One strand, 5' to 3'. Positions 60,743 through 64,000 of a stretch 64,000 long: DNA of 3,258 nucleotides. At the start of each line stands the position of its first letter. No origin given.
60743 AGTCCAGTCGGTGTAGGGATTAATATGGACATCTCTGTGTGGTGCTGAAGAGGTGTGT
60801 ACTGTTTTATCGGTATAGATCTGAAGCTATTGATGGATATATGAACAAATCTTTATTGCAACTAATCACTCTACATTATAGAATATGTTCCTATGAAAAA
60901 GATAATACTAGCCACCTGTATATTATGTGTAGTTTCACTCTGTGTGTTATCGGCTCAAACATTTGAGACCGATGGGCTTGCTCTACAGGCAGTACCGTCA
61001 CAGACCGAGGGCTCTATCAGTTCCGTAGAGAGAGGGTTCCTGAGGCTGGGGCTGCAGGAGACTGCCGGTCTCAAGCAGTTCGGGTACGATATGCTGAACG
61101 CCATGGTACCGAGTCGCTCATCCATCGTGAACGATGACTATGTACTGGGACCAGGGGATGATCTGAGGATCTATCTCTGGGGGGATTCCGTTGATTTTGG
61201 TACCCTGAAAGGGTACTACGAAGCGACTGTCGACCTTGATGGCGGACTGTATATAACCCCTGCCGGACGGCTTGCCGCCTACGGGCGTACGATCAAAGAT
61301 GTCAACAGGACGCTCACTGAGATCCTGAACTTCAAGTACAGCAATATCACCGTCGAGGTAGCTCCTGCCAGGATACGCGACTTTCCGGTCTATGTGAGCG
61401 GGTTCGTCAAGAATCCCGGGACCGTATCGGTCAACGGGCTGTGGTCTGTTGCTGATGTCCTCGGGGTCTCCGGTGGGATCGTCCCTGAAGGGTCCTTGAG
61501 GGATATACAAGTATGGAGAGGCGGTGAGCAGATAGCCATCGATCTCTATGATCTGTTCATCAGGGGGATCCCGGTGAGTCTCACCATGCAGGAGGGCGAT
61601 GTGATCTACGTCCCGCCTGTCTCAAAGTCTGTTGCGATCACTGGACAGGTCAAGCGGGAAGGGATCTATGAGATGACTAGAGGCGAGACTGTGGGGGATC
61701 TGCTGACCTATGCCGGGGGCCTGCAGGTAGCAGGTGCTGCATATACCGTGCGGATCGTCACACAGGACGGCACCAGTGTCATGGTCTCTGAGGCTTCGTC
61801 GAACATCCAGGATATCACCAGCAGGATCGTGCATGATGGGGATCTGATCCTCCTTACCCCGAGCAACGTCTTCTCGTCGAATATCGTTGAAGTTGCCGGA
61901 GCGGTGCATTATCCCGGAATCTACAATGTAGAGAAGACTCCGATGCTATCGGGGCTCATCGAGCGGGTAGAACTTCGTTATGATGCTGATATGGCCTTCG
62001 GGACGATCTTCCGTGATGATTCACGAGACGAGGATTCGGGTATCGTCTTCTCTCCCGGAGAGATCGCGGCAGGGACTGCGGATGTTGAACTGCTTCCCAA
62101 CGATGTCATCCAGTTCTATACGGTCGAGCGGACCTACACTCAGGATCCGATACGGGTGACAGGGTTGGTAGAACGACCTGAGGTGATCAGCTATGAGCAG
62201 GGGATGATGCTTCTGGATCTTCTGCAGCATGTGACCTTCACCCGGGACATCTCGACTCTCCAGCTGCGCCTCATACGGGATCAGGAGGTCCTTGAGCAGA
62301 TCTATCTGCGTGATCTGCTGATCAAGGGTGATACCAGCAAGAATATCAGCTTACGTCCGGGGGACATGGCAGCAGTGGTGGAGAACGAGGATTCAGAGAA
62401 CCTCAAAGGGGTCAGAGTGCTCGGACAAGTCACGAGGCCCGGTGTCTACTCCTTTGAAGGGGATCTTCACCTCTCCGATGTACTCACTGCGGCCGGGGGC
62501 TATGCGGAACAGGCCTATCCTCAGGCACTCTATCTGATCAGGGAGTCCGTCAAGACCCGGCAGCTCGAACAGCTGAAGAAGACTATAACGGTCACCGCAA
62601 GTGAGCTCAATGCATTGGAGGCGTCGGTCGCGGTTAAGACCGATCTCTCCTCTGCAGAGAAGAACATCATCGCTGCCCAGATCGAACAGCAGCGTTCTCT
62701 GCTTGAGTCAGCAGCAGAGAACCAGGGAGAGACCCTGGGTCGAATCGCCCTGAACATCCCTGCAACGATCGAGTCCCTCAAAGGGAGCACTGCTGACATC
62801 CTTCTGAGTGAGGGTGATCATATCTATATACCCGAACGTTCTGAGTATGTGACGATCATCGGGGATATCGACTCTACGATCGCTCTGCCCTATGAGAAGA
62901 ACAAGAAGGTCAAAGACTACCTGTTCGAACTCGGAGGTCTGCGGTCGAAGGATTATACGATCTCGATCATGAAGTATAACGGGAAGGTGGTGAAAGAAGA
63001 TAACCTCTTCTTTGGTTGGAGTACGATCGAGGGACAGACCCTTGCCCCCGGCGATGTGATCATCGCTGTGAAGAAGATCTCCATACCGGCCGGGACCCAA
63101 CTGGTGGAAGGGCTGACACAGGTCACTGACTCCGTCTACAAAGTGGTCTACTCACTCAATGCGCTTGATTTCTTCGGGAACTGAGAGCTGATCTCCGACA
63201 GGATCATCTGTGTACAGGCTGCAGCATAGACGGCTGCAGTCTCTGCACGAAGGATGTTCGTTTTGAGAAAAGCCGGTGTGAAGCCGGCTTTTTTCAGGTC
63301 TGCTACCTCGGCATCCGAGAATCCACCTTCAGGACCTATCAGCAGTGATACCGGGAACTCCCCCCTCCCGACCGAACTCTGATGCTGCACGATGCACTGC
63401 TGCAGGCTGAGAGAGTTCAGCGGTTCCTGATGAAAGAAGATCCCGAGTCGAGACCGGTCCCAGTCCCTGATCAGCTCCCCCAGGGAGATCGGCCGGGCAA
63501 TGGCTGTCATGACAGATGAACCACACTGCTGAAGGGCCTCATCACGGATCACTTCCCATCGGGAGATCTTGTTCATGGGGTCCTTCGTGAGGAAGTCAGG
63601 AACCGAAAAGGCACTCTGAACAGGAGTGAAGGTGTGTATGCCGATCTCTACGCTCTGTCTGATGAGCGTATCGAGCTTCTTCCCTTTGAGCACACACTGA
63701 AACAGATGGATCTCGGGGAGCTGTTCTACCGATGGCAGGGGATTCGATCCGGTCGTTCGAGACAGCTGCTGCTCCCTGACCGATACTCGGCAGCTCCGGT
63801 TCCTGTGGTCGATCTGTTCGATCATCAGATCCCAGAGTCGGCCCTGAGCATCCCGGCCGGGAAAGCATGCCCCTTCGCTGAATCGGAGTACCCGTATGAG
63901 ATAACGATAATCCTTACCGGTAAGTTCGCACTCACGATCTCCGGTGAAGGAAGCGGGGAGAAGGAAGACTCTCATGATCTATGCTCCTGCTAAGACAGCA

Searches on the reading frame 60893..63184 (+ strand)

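Call 3: search_protein_families(library=pfam, proteins=[window:60893-63184:+], max_evalue=0.01)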
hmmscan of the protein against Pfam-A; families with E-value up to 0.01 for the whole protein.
window:60893-63184:+ (763 aa): 3 families
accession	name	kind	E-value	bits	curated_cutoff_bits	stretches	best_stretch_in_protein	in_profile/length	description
PF10531.15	SLBB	-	2.9e-34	117.1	27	3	507-550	2-45/55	SLBB domain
PF22461.2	SLBB_2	-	8.6e-30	103.1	27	4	166-240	3-79/79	SLBB domain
PF02563.21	Poly_export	-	5.6e-10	39.7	28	1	80-156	4-74/77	Polysaccharide biosynthesis/export protein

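Call 4: search_protein_families(library=ncbifam, proteins=[window:60893-63184:+], max_evalue=0.01)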
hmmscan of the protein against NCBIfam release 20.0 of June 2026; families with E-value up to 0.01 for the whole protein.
window:60893-63184:+ (763 aa): 6 families
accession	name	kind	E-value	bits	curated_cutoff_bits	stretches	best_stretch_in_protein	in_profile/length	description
TIGR03027.2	pepcterm_export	equivalog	5.4e-33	114.1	180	3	415-497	79-166/169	XrtA/PEP-CTERM system exopolysaccharide export protein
TIGR03028.1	EpsE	equivalog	1.9e-27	96.1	262.65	3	82-308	1-225/239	polysaccharide export protein EpsE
NF011658.0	PRK15078.1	subfamily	1.7e-21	76.5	333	2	76-289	78-300/380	polysaccharide export protein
NF045978.1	ComEA_MAG0490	equivalog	9.5e-13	48.2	98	0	331-367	42-78/162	MAG0490 family ComEA-like DNA-binding protein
NF041843.1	EpsY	equivalog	0.00012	21.4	320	0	503-552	127-175/211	exopolysaccharide export protein EpsY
TIGR01959.1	nuoF_fam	equivalog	0.0015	17.1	558.65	0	245-300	235-288/410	NADH-quinone oxidoreductase subunit NuoF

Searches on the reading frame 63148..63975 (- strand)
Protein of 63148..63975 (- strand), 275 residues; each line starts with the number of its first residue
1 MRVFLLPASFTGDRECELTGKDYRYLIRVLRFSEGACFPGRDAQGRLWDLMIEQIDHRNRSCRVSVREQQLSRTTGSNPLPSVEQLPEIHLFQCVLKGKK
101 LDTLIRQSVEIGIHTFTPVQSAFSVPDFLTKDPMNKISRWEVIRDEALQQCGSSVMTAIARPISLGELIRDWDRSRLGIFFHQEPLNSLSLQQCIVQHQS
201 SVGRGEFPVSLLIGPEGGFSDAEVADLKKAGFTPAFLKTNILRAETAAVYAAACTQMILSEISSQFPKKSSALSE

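Call 44: search_protein_families(library=pfam, proteins=[window:63148-63975:-], max_evalue=0.00001)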
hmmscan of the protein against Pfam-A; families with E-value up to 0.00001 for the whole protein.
window:63148-63975:- (275 aa): 1 family
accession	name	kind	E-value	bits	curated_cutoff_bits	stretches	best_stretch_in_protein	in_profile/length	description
PF04452.19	Methyltrans_RNA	-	4.1e-41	140.7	23.9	1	86-255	3-164/165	RNA methyltransferase domain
